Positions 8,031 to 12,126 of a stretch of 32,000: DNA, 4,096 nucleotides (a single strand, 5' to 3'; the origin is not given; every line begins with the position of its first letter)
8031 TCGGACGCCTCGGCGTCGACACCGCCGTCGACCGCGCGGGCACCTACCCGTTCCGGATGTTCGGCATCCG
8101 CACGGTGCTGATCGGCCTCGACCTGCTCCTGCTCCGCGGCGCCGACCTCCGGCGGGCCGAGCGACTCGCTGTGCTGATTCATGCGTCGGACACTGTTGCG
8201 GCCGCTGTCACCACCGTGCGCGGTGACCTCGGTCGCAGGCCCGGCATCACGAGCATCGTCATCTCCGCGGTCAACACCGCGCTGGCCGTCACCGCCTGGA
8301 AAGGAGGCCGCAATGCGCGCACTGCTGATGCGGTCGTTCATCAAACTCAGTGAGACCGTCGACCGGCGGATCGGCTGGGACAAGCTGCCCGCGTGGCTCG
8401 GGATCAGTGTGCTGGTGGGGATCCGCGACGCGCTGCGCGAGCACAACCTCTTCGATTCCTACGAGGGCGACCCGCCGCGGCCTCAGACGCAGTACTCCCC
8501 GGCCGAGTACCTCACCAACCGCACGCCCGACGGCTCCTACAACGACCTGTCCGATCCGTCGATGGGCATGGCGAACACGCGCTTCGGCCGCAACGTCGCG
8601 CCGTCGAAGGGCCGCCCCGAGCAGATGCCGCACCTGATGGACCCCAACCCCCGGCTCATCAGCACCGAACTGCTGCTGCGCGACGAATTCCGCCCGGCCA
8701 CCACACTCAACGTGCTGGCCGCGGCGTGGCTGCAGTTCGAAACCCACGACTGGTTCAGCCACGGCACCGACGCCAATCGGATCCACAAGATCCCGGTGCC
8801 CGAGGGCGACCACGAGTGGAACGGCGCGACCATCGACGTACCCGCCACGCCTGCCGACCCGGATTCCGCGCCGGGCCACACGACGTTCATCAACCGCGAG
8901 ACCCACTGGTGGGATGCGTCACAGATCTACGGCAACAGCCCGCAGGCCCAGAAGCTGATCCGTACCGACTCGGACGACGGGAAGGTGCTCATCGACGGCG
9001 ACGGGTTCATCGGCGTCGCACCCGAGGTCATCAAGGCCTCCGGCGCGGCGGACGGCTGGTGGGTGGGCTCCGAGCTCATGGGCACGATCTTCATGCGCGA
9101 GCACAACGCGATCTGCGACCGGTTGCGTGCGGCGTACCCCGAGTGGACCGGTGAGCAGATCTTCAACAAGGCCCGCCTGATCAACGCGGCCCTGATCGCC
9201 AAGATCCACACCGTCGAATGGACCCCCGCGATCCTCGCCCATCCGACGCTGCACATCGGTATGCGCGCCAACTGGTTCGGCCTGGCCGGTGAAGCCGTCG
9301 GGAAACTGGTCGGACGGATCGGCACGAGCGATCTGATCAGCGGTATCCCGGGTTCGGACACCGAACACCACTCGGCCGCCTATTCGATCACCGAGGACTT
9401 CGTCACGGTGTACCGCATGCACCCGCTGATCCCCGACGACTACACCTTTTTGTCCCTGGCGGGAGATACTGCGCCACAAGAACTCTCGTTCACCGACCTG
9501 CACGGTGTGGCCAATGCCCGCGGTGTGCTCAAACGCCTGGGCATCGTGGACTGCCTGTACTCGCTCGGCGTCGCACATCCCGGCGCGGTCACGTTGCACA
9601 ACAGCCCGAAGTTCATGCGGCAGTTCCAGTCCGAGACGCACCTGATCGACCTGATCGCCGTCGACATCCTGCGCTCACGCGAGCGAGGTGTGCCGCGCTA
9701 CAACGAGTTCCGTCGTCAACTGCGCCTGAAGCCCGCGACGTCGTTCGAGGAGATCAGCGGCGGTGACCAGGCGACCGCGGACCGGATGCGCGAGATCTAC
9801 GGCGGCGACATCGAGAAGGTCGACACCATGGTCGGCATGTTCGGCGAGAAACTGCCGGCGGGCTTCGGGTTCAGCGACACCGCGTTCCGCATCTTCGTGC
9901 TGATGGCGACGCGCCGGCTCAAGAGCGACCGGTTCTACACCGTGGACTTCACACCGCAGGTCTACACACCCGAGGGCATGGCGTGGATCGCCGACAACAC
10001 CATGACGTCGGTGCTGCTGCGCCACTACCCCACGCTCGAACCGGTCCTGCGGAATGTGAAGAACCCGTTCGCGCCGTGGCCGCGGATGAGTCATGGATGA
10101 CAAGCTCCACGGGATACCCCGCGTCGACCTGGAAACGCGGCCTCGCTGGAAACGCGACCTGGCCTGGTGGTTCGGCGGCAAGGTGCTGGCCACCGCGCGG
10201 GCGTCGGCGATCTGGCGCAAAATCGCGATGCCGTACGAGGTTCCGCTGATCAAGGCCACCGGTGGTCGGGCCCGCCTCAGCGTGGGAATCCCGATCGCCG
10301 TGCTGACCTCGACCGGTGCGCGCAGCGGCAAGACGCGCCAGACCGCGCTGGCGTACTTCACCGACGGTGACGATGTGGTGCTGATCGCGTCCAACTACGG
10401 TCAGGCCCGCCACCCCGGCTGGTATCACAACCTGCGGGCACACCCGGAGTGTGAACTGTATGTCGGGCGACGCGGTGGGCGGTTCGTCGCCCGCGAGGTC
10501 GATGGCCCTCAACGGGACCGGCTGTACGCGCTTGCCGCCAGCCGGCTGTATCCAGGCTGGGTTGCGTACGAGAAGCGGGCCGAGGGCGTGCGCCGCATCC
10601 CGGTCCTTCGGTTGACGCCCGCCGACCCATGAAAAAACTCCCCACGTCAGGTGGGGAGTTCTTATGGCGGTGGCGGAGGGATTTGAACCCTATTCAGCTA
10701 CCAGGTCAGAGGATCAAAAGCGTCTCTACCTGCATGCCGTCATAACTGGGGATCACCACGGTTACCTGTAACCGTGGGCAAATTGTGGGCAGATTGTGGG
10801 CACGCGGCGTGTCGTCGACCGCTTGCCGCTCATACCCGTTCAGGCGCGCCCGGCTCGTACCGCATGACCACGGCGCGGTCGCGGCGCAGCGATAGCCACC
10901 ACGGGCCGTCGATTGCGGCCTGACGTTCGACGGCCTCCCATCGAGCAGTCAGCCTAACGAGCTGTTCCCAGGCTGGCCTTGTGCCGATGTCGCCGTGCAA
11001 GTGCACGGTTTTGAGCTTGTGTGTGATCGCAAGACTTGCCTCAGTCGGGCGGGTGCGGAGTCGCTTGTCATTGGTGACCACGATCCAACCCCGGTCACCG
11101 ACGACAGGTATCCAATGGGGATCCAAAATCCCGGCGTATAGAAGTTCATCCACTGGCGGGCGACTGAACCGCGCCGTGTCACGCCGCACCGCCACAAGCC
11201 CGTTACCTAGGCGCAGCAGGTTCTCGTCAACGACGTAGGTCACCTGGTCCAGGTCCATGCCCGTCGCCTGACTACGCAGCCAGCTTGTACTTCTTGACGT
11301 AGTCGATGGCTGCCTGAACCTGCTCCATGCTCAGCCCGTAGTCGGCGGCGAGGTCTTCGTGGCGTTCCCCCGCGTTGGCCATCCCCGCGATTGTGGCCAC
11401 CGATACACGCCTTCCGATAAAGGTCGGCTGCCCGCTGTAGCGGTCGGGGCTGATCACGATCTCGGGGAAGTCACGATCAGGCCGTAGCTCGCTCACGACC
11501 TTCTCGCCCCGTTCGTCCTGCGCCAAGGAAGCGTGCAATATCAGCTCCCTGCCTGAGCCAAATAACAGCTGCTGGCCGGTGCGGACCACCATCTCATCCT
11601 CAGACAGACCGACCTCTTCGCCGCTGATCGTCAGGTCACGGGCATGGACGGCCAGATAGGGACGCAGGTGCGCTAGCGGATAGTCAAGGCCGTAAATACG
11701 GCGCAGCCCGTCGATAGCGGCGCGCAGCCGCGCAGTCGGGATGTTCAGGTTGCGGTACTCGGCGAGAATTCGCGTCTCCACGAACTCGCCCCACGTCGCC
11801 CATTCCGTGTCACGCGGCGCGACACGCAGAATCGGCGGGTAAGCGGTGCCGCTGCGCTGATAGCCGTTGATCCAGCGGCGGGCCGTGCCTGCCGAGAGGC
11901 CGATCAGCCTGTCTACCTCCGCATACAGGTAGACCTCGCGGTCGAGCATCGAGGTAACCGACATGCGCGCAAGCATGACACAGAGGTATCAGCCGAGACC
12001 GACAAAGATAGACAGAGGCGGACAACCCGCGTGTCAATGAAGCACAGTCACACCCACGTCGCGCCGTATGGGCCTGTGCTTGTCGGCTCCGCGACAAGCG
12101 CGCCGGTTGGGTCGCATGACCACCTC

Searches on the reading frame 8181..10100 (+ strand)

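Call 7: search_protein_families(library=pfam, proteins=[window:8181-10100:+], max_evalue=0.01)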
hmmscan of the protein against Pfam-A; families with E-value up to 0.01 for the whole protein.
window:8181-10100:+ (639 aa): 1 family
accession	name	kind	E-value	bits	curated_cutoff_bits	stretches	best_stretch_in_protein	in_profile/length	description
PF03098.20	An_peroxidase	-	9.4e-106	354.9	25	1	114-626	2-529/530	Animal haem peroxidase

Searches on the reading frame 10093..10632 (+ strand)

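Call 7: search_protein_families(library=pfam, proteins=[window:10093-10632:+], max_evalue=0.01)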
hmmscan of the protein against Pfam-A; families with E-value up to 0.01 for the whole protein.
window:10093-10632:+ (179 aa): 2 families
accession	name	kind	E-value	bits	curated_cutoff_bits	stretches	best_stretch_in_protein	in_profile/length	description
PF04075.20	F420H2_quin_red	-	7.3e-28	97.7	22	1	60-175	17-129/130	F420H(2)-dependent quinone reductase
PF01243.27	PNPOx_N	-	0.0017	19.1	28.1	1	67-173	13-110/120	Pyridoxamine 5'-phosphate oxidase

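Call 8: search_protein_families(library=phrogs, proteins=[window:10093-10632:+], max_evalue=0.001)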
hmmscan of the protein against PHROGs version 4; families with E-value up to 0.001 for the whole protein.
window:10093-10632:+ (179 aa): 0 families

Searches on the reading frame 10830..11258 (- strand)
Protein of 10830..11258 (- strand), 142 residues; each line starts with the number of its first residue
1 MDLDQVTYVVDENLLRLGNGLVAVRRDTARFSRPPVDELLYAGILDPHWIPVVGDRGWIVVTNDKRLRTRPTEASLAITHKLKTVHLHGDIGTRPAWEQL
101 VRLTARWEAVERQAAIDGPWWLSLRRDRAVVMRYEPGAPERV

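Call 7: search_protein_families(library=pfam, proteins=[window:10830-11258:-], max_evalue=0.01)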
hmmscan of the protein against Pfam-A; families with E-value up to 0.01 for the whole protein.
window:10830-11258:- (142 aa): 1 family
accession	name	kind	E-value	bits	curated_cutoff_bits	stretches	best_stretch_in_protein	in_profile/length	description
PF18478.7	PIN_10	-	1.2e-11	44.9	26.2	1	8-88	3-83/84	PIN like domain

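Call 8: search_protein_families(library=phrogs, proteins=[window:10830-11258:-], max_evalue=0.001)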
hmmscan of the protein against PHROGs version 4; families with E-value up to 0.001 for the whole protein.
window:10830-11258:- (142 aa): 0 families

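Call 63: search_protein_families(library=ncbifam, proteins=[window:10830-11258:-], max_evalue=0.001)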
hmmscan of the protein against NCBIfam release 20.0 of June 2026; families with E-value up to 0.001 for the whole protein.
window:10830-11258:- (142 aa): 0 families

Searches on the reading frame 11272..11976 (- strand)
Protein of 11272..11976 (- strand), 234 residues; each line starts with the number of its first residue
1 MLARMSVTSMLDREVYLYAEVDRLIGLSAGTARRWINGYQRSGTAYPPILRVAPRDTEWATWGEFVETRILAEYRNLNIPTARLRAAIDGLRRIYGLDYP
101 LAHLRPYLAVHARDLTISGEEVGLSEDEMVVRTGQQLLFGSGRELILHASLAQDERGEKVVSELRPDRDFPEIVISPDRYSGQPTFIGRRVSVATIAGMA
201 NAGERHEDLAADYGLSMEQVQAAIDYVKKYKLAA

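Call 7: search_protein_families(library=pfam, proteins=[window:11272-11976:-], max_evalue=0.01)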
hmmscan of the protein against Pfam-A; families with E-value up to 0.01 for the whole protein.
window:11272-11976:- (234 aa): 3 families
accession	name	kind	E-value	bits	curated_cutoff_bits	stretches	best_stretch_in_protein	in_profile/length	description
PF04255.20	DUF433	-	5e-14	52.3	23.6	1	173-226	1-55/56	Protein of unknown function (DUF433)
PF21321.3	HTH_66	-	0.0026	18.6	24.3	1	16-88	3-83/83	Putative DNA-binding HTH domain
PF13384.12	HTH_23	-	0.0032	17.7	24.6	0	23-45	25-47/50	Homeodomain-like domain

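Call 8: search_protein_families(library=phrogs, proteins=[window:11272-11976:-], max_evalue=0.001)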
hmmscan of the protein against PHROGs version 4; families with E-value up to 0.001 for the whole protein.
window:11272-11976:- (234 aa): 0 families

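Call 63: search_protein_families(library=ncbifam, proteins=[window:11272-11976:-], max_evalue=0.001)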
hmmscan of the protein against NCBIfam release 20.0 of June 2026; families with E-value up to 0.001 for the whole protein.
window:11272-11976:- (234 aa): 0 families
